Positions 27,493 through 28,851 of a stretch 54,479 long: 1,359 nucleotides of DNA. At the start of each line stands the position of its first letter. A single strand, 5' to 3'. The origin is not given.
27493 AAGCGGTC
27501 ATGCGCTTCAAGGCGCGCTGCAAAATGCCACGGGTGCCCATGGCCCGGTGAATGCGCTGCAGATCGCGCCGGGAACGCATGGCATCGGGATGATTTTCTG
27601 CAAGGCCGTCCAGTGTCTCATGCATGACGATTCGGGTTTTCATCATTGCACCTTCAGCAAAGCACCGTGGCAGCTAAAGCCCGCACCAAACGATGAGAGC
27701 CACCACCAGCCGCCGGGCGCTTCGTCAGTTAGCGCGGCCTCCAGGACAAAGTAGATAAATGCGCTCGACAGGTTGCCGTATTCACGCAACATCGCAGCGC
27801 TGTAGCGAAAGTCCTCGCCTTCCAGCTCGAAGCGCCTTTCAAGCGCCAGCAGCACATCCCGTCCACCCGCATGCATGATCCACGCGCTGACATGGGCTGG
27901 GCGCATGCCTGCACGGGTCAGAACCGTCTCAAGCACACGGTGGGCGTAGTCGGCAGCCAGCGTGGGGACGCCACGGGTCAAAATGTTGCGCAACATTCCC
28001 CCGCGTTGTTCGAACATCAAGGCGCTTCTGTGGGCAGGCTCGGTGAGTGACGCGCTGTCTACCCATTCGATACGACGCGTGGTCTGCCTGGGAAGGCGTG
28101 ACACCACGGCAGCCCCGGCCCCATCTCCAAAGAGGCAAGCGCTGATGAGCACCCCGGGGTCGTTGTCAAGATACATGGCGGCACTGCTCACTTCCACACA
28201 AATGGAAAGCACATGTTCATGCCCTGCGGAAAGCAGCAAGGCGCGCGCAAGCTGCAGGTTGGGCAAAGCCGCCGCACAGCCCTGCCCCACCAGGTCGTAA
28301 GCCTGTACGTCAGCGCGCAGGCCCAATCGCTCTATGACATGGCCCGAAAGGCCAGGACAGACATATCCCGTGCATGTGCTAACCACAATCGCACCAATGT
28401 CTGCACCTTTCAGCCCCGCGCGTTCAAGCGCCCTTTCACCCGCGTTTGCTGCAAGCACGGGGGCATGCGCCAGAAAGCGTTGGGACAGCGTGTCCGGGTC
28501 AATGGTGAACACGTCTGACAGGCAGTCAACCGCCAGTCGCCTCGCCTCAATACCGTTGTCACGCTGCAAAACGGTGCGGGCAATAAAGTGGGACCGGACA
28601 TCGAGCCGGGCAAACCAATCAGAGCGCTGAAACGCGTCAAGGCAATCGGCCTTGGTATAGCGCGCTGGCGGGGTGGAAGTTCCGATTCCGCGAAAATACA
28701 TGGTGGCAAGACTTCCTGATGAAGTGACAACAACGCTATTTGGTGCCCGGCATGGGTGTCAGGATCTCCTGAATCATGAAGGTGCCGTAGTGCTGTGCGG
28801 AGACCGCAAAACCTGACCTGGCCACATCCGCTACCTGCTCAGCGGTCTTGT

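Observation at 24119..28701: Translationally coupled type III PKS operon carrying its own ACP and KAS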

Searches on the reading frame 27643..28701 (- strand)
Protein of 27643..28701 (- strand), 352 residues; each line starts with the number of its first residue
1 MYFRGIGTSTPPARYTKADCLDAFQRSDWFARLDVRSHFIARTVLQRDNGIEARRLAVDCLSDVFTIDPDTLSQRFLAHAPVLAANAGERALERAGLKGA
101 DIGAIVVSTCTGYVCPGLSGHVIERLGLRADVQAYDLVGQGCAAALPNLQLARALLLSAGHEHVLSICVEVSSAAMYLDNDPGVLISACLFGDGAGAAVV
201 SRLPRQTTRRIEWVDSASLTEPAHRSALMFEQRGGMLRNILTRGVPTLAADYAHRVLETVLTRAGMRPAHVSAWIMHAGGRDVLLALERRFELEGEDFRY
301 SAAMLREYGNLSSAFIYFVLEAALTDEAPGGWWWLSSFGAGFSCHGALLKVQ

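Call 5: search_protein_families(library=pfam, proteins=[window:27643-28701:-])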
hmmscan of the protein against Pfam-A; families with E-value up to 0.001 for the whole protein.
window:27643-28701:- (352 aa): 5 families
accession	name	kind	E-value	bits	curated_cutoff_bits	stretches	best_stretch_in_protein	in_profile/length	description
PF08392.18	FAE1_CUT1_RppA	-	3.8e-19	69.5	27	1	85-208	88-211/290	FAE1/Type III polyketide synthase-like protein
PF02797.21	Chal_sti_synt_C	-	3.6e-14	53.5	27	1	240-325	29-114/151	Chalcone and stilbene synthases, C-terminal domain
PF00195.25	Chal_sti_synt_N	-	1e-11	45.2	27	1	77-201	96-222/225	Chalcone and stilbene synthases, N-terminal domain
PF08541.16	ACP_syn_III_C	-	9e-10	39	26.6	1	261-350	1-89/90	3-Oxoacyl-[acyl-carrier-protein (ACP)] synthase III C terminal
PF08545.16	ACP_syn_III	-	3.6e-09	36.8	24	1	140-203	5-64/80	3-Oxoacyl-[acyl-carrier-protein (ACP)] synthase III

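Call 6: search_protein_families(library=ncbifam, proteins=[window:27643-28701:-])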
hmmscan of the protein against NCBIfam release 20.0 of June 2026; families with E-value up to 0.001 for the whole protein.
window:27643-28701:- (352 aa): 11 families
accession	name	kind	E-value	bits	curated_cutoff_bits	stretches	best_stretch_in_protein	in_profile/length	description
NF042429.2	DHPHCoAsyn_DpgA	equivalog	6.5e-43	147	425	1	4-349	2-348/350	3,5-dihydroxyphenylacetyl-CoA synthase DpgA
NF006829.0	PRK09352.1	subfamily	1.7e-26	93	249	1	82-351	55-321/322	beta-ketoacyl-ACP synthase 3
TIGR00747.1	fabH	subfamily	6.8e-23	81.2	292.1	1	82-350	53-321/322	beta-ketoacyl-ACP synthase III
NF005703.0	PRK07515.1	equivalog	5e-15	55.3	304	1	83-350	99-371/373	beta-ketoacyl-ACP synthase III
NF005541.0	PRK07204.1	equivalog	3.9e-13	49.5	402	1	82-349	54-327/329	beta-ketoacyl-ACP synthase III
NF004623.0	PRK05963.1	equivalog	1.2e-12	47.8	437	1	82-346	56-323/328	beta-ketoacyl-ACP synthase III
NF003274.0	PRK04262.1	equivalog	3.5e-07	29.6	244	1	83-175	54-146/347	hydroxymethylglutaryl-CoA synthase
NF006720.0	PRK09258.1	equivalog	4.3e-07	29.6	285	1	84-294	65-282/338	3-oxoacyl-ACP synthase III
NF009519.0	PRK12880.1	equivalog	3.3e-06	26.7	436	1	83-201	63-176/353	beta-ketoacyl-ACP synthase III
NF005308.0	PRK06840.1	equivalog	4.3e-05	22.7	315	1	79-204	52-176/339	3-oxoacyl-ACP synthase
NF004811.0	PRK06158.1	subfamily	0.00031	19.9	421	0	83-168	31-110/384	acetyl-CoA acetyltransferase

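Call 7: find_homologous_proteins(query=window:27643-28701:-)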
Query window:27643-28701:- (352 aa): 7641 proteins with E <= 0.001 among 8000 candidates; the best 120 are listed.
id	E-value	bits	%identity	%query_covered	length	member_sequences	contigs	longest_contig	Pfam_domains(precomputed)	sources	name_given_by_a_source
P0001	1.6e-232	789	100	100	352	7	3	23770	PF02797.22,PF08545.17,PF08541.17,PF08392.19,PF00195.26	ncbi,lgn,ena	-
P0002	1.4e-191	654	82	100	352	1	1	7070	PF02797.22,PF08545.17,PF08541.17,PF08392.19,PF00195.26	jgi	jgi:alkylresorcinol/alkylpyrone synthase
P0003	9.2e-191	652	83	100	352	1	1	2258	PF02797.22,PF08545.17,PF08541.17,PF08392.19,PF00195.26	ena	-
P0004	2.5e-190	650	83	100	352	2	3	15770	PF02797.22,PF08545.17,PF08541.17,PF08392.19,PF00195.26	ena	-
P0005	1.7e-189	647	81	100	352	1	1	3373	PF02797.22,PF08545.17,PF08541.17,PF08392.19,PF00195.26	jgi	jgi:predicted naringenin-chalcone synthase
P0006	4.3e-189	646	82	100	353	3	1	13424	PF02797.22,PF08545.17,PF08541.17,PF08392.19,PF00195.26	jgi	-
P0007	4.6e-189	646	83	100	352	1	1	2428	PF02797.22,PF08545.17,PF08541.17,PF08392.19,PF00195.26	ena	-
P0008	3.9e-188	643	82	100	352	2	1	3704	PF02797.22,PF08545.17,PF08541.17,PF08392.19,PF00195.26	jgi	jgi:alkylresorcinol/alkylpyrone synthase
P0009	1.6e-187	641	82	100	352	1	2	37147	PF02797.22,PF08545.17,PF08541.17,PF08392.19,PF00195.26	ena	-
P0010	3.9e-187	640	80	100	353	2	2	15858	PF02797.22,PF08545.17,PF08541.17,PF08392.19,PF00195.26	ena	-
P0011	5.0e-187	639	82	100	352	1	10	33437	PF02797.22,PF08545.17,PF08541.17,PF08392.19,PF00195.26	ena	-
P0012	6.9e-187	639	82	100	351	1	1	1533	PF02797.22,PF08545.17,PF08541.17,PF08392.19,PF00195.26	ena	-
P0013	9.8e-187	638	81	100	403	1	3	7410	PF02797.22,PF08545.17,PF08541.17,PF08392.19,PF00195.26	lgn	-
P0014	1.8e-186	637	81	100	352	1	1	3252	PF02797.22,PF08545.17,PF08541.17,PF08392.19,PF00195.26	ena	-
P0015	2.2e-186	637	80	100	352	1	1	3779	PF02797.22,PF08545.17,PF08541.17,PF08392.19,PF00195.26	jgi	jgi:alkylresorcinol/alkylpyrone synthase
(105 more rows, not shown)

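Call 8: search_solved_structures(query=window:27643-28701:-, show_alignments=2)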
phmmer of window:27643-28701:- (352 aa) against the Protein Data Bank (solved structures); distinct sequences matched with E-value up to 0.001: 138 (the best 60 are shown).
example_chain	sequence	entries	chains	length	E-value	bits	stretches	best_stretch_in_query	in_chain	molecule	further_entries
1ee0_A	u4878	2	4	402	5.3e-31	111.3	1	5-324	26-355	2-PYRONE SYNTHASE | PYRONE SYNTHASE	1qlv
6op5_A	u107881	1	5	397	1.2e-25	93.7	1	27-345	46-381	Styrylpyrone synthase 1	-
1ted_A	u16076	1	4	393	1.1e-24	90.6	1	4-326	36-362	pks18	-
9uub_A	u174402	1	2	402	1.1e-24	90.5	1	5-325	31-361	stilbene synthase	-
9uuc_A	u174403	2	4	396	1.2e-24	90.5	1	5-325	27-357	Stilbene synthase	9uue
9uud_A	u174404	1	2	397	1.2e-24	90.5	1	5-325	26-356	Stilbene synthase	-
9uu8_A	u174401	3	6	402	1.2e-24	90.4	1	5-325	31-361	Stilbene synthase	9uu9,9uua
1tee_A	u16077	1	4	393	1.3e-24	90.3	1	4-326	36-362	pks18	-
2h84_A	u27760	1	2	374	1.6e-24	90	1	72-350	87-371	Steely1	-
6op5_C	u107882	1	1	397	3.8e-24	88.8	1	27-345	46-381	Styrylpyrone synthase 1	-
4jao_D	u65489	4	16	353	3.9e-24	88.7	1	5-349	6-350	Alpha-pyrone synthesis polyketide synthase-like Pks11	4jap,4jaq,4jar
1i8b_A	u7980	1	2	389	3.9e-24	88.7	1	74-324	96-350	CHALCONE SYNTHASE 2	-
7f0e_A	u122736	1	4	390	5.1e-24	88.4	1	74-323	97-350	EnPKS2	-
2p0u_A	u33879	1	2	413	5.4e-24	88.3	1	76-349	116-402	Stilbenecarboxylate synthase 2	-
7f08_B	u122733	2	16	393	9.5e-24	87.5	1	71-323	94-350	chalcone synthase | EnPKS1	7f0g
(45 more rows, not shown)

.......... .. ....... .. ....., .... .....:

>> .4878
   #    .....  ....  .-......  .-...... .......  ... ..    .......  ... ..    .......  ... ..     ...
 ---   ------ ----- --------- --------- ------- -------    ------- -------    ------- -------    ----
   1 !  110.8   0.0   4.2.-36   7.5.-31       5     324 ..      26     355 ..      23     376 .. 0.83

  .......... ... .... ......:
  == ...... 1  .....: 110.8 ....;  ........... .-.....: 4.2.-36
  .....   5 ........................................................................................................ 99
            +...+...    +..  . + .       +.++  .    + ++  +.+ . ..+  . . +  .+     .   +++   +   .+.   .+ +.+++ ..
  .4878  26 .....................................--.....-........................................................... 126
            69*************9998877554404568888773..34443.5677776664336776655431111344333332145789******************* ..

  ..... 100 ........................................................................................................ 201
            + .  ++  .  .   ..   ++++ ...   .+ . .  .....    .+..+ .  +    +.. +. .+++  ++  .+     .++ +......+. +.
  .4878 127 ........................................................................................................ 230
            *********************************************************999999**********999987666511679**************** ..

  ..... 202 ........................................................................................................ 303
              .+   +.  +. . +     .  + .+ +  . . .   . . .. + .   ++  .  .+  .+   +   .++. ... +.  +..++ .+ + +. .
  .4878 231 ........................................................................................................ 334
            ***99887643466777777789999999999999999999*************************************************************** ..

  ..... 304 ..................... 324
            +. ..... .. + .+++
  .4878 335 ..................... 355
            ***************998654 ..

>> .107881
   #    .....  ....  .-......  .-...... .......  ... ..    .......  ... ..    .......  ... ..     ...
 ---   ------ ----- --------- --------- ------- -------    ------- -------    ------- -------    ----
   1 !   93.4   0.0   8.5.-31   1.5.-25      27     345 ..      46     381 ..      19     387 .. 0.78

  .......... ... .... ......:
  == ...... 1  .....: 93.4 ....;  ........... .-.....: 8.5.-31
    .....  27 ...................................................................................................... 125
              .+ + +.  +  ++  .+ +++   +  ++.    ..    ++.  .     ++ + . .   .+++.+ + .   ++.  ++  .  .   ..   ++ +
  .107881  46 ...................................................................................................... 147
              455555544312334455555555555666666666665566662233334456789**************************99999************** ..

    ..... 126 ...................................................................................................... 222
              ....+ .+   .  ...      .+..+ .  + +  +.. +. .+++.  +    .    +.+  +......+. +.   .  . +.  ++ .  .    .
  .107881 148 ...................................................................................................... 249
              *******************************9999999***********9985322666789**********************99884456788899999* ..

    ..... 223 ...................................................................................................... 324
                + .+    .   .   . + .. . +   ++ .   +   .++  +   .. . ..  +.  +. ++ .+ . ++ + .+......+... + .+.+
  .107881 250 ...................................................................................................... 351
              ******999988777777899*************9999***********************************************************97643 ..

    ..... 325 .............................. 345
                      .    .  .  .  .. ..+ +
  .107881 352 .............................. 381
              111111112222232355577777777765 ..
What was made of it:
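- Closest known: Mycobacterium tuberculosis PKS11 / PKS18 long-chain alkylpyrone synthases. Same: Their length is similar (353 aa) and the alignment is full-length (call 8).
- Checked: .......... instead aligns to the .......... loop (call 8).
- The best sequence hit in the PDB is 2-pyrone synthase, a short-starter enzyme (call 8).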

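Call 9: find_related_loci(query=window:27643-28701:-, collection=genome_contigs, flank=8000)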
Query window:27643-28701:- (352 aa) in genome_contigs; peptide patterns used: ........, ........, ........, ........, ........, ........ (x = any residue, [..] = any of these).
452 stretches matched a pattern; 359 encode a relative of the query (tblastn E <= 1e-3); the best 80 are kept; 80 distinct loci.
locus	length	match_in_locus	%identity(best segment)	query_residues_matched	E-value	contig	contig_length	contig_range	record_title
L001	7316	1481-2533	81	1-351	0e+0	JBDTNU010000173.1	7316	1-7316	MAG: Caldimonas sp. isolate cluster3_bin.158 NODE_51509_length_7316_cov_13.461644, whole genome shotgun sequence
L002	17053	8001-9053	83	1-351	0e+0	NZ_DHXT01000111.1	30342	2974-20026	MAG: Rhodoferax sp. UBA5149 UBA5149_contig_14564, whole genome shotgun sequence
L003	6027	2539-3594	80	1-352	0e+0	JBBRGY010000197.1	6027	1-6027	MAG: Burkholderiales bacterium isolate Co_metawrap_2668 Cmw_2668_k141_23837211_length_6027_cov_7.0000, whole genome shot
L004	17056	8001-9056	80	1-352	0e+0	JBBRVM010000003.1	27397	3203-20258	MAG: Burkholderiales bacterium isolate La3_metabat2.149 La3_metabat2.149_K_2309227_L_27397_cov_13.0000, whole genome sho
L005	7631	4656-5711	81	1-352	0e+0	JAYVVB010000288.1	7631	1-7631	MAG: Rhizobacter sp. isolate GL75_UP_metabat_95_sub GL75_UP_metabat_95_sub_287, whole genome shotgun sequence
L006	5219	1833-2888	77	1-352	0e+0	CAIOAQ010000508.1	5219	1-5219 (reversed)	MAG: uncultured beta proteobacterium isolate YR2_bin-0010 genome assembly, contig: bin-0010:508/592, whole genome shotgu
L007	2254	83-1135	78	1-351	0e+0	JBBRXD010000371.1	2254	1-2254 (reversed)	MAG: Lysobacterales bacterium isolate La4_metabat2.163 La4_metabat2.163_K_2107174_L_2254_cov_26.8968, whole genome shotg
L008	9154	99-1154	79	1-352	0e+0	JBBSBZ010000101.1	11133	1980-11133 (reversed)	MAG: Burkholderiales bacterium isolate La6_metabat2.219 La6_metabat2.219_K_1517059_L_11133_cov_82.4647, whole genome sho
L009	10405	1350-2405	81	1-352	0e+0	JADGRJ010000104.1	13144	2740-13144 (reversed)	MAG: Rhizobacter sp. isolate Chersky.24_15 contig-100_1271, whole genome shotgun sequence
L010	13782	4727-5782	78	1-352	0e+0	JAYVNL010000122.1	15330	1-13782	MAG: Rhizobacter sp. isolate GL65_DN_metabat_156_sub GL65_DN_metabat_156_sub_121, whole genome shotgun sequence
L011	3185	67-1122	80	1-352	0e+0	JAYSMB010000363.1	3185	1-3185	MAG: Burkholderiales bacterium isolate GFS_10525 GFS_10525_362, whole genome shotgun sequence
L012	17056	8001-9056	80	1-352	0e+0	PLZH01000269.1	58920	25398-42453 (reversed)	MAG: Burkholderiales bacterium isolate palsa_1002 73.20120700_P3D.169_contig_49252, whole genome shotgun sequence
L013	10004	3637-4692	80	2-351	0e+0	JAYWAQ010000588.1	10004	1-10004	MAG: Burkholderiales bacterium isolate GL93_DN_concoct_150 GL93_DN_concoct_150_587, whole genome shotgun sequence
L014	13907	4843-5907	78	1-352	0e+0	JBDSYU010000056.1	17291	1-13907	MAG: Variovorax sp. isolate cluster1_bin.7 k127_12321233, whole genome shotgun sequence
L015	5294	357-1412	80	1-352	0e+0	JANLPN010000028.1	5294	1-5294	MAG: Betaproteobacteria bacterium isolate OTE_38_metabat_342 OTE_38_k141_4269686, whole genome shotgun sequence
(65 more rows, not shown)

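Call 18: find_encoding_contigs(protein=P0001, flank=10000, max_places=4)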
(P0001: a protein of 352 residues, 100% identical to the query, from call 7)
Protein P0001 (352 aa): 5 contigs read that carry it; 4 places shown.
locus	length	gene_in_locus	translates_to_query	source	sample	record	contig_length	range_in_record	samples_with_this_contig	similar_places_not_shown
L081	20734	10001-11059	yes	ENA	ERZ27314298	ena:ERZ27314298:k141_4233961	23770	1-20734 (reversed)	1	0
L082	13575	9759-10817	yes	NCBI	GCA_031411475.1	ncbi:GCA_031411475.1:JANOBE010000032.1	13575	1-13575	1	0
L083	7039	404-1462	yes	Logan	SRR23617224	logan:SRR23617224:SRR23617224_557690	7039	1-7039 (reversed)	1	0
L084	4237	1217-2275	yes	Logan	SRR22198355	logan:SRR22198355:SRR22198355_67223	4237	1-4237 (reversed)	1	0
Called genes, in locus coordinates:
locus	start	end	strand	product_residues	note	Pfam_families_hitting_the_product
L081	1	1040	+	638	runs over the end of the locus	PF06480:FtsH_ext, PF06068:TIP49 (faint), PF00004:AAA, PF07728:AAA_5 (faint), PF17862:AAA_lid_3, PF01434:Peptidase_M41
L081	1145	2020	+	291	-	PF00809:Pterin_bind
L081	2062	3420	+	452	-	PF02878:PGM_PMM_I, PF02879:PGM_PMM_II, PF02880:PGM_PMM_III, PF00408:PGM_PMM_IV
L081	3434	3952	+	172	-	PF00583:Acetyltransf_1, PF13673:Acetyltransf_10 (weak), PF13508:Acetyltransf_7, PF08445:FR47 (faint)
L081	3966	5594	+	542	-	PF05977:MFS_3, PF07690:MFS_1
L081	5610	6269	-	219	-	PF00293:NUDIX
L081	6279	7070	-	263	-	PF00753:Lactamase_B, PF16123:HAGH_C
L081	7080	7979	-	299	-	PF03446:NAD_binding_2, PF03807:F420_oxidored (weak), PF14833:NAD_binding_11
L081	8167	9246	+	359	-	PF02525:Flavodoxin_2 (weak), PF03358:FMN_red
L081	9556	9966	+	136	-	-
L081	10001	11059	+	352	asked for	PF00195:Chal_sti_synt_N, PF08392:FAE1_CUT1_RppA, PF08545:ACP_syn_III, PF02797:Chal_sti_synt_C, PF08541:ACP_syn_III_C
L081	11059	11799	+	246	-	PF13489:Methyltransf_23 (weak)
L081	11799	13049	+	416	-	PF00890:FAD_binding_2 (faint), PF01266:DAO (weak), PF01494:FAD_binding_3, PF07992:Pyr_redox_2 (faint), PF12831:FAD_oxidored (weak), PF13450:NAD_binding_8 (weak)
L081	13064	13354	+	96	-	PF00550:PP-binding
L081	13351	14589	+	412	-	PF00109:ketoacyl-synt, PF02801:Ketoacyl-synt_C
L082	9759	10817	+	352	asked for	PF00195:Chal_sti_synt_N, PF08392:FAE1_CUT1_RppA, PF08545:ACP_syn_III, PF02797:Chal_sti_synt_C, PF08541:ACP_syn_III_C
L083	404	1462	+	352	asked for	PF00195:Chal_sti_synt_N, PF08392:FAE1_CUT1_RppA, PF08545:ACP_syn_III, PF02797:Chal_sti_synt_C, PF08541:ACP_syn_III_C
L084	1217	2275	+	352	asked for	PF00195:Chal_sti_synt_N, PF08392:FAE1_CUT1_RppA, PF08545:ACP_syn_III, PF02797:Chal_sti_synt_C, PF08541:ACP_syn_III_C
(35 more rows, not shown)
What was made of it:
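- Checked: An independent gene caller gives the same five genes on other contigs of the same organism (call 18).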

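Call 62: search_protein_representatives(protein=window:27643-28701:-)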
Query: 352 residues. Proteins with E-value up to 0.001 (for the whole library): 5315; up to 1e-10: 2101; up to 1e-30: 195. The best 150 are listed.
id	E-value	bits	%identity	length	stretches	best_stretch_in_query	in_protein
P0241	1.7e-206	701.6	28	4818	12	83-351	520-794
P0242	4.8e-148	509.4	67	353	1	1-351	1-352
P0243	3.9e-134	463.7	62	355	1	1-351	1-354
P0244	1.8e-113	395.7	53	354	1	1-351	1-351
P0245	7.1e-92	324.7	71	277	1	76-293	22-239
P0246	1.0e-87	311.0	77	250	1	1-194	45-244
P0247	6.8e-87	308.3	56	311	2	68-352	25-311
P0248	1.0e-81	291.3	62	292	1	46-267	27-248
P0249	2.8e-80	286.6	41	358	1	2-352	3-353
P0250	3.7e-74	266.4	79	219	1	1-154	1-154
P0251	2.7e-72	260.3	67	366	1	1-184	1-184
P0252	4.6e-72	259.5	65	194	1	162-351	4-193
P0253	9.3e-72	258.5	43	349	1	1-350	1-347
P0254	5.6e-70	252.7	57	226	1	45-266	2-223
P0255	2.4e-68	247.3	59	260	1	79-283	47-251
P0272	4.3e-59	216.9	38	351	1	10-350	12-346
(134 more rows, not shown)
